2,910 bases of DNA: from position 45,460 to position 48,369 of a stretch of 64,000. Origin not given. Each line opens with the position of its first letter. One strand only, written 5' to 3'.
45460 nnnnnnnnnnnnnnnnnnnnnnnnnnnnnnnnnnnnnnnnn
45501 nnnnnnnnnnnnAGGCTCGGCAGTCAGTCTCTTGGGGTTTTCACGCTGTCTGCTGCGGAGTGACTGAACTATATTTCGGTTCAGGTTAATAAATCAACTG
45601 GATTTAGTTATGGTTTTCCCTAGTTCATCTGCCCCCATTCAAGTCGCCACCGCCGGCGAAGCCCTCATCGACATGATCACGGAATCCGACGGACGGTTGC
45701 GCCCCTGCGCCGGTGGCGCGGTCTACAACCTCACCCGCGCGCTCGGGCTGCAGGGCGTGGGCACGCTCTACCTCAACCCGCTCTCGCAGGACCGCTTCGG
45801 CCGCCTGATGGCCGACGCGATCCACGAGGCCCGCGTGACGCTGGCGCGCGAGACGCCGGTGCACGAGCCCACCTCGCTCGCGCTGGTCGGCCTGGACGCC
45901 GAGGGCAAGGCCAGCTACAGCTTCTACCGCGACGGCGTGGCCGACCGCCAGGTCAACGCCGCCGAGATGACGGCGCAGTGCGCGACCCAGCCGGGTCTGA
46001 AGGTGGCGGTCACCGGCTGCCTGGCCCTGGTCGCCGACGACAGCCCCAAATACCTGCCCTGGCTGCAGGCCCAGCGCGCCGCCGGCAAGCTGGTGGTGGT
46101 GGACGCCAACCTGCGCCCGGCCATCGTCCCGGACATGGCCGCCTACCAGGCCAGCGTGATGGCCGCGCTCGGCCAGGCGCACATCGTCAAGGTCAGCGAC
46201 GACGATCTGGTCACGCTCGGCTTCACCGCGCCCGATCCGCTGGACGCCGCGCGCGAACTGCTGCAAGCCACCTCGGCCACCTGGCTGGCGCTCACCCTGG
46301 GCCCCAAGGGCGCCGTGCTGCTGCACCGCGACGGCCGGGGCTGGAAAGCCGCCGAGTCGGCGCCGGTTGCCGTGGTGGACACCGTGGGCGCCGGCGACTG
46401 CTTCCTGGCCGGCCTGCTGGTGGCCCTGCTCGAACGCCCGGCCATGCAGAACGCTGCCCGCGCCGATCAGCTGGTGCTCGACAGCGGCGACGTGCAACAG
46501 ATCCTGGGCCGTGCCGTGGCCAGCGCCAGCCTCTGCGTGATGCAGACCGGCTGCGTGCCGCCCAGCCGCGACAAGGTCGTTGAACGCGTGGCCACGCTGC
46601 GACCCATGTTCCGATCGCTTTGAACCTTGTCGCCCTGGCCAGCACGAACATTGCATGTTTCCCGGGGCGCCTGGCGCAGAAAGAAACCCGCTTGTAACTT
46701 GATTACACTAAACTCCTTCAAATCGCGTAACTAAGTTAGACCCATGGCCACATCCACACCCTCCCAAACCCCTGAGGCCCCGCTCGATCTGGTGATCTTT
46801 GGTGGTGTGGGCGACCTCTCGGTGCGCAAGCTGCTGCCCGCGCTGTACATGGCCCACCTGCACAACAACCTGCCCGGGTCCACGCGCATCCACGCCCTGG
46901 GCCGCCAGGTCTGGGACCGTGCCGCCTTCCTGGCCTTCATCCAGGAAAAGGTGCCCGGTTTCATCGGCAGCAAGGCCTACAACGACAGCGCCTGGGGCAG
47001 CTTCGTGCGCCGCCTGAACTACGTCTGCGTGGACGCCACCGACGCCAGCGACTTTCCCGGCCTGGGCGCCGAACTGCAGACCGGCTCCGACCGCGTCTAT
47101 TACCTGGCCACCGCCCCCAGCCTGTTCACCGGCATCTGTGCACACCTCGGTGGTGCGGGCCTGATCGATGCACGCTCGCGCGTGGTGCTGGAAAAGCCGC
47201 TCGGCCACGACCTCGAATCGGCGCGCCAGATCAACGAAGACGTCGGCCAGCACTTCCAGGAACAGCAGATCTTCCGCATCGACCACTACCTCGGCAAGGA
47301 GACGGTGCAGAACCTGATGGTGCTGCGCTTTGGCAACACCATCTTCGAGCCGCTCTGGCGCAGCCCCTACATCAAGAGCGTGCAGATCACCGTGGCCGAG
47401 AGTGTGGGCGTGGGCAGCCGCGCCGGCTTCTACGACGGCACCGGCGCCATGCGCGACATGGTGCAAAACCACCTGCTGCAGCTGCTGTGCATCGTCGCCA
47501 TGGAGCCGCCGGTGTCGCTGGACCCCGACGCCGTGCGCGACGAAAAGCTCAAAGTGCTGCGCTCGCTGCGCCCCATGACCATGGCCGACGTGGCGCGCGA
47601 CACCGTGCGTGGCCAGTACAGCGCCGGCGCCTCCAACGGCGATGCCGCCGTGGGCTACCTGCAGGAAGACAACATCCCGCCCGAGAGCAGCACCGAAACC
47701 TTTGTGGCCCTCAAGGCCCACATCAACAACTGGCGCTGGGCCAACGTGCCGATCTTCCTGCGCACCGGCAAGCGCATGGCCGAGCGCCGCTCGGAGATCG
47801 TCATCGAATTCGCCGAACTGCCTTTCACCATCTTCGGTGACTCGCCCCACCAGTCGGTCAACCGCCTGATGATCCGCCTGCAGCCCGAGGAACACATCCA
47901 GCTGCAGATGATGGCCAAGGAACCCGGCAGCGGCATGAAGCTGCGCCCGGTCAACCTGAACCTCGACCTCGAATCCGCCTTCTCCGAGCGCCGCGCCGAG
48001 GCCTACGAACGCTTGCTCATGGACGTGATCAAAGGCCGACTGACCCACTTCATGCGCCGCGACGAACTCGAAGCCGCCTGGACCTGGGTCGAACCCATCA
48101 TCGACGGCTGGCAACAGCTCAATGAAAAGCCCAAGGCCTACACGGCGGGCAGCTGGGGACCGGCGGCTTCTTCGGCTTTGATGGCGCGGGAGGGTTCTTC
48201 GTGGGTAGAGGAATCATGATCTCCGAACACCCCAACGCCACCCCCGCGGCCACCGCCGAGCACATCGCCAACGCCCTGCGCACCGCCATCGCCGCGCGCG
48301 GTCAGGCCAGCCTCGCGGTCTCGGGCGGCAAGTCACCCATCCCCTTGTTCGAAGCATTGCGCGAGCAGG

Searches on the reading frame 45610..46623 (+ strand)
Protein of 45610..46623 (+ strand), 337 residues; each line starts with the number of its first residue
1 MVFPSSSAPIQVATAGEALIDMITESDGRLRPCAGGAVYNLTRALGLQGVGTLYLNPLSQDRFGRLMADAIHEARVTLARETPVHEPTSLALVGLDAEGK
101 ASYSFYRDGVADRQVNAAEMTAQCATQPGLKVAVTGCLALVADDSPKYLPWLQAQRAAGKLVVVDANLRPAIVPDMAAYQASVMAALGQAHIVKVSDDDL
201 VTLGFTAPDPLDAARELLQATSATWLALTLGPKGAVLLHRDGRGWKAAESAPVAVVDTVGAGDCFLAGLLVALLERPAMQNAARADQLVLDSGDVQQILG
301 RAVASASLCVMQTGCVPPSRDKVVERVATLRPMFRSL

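Call 65: search_protein_families(library=pfam, proteins=[window:45610-46623:+], max_evalue=0.001)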
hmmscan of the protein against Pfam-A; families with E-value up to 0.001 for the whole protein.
window:45610-46623:+ (337 aa): 1 family
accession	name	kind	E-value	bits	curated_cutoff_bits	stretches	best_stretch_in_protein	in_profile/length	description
PF00294.29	PfkB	-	1.5e-31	110.4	25.8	1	13-318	5-298/302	pfkB family carbohydrate kinase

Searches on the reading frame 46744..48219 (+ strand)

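Call 65: search_protein_families(library=pfam, proteins=[window:46744-48219:+], max_evalue=0.001)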
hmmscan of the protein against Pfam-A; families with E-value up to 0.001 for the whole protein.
window:46744-48219:+ (491 aa): 2 families
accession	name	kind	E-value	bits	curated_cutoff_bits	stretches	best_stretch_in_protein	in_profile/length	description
PF02781.21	G6PD_C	-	3.4e-123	410.9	27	1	192-487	1-295/296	Glucose-6-phosphate dehydrogenase, C-terminal domain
PF00479.28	G6PD_N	-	9.6e-54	183.2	22.1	1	17-190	1-183/183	Glucose-6-phosphate dehydrogenase, NAD binding domain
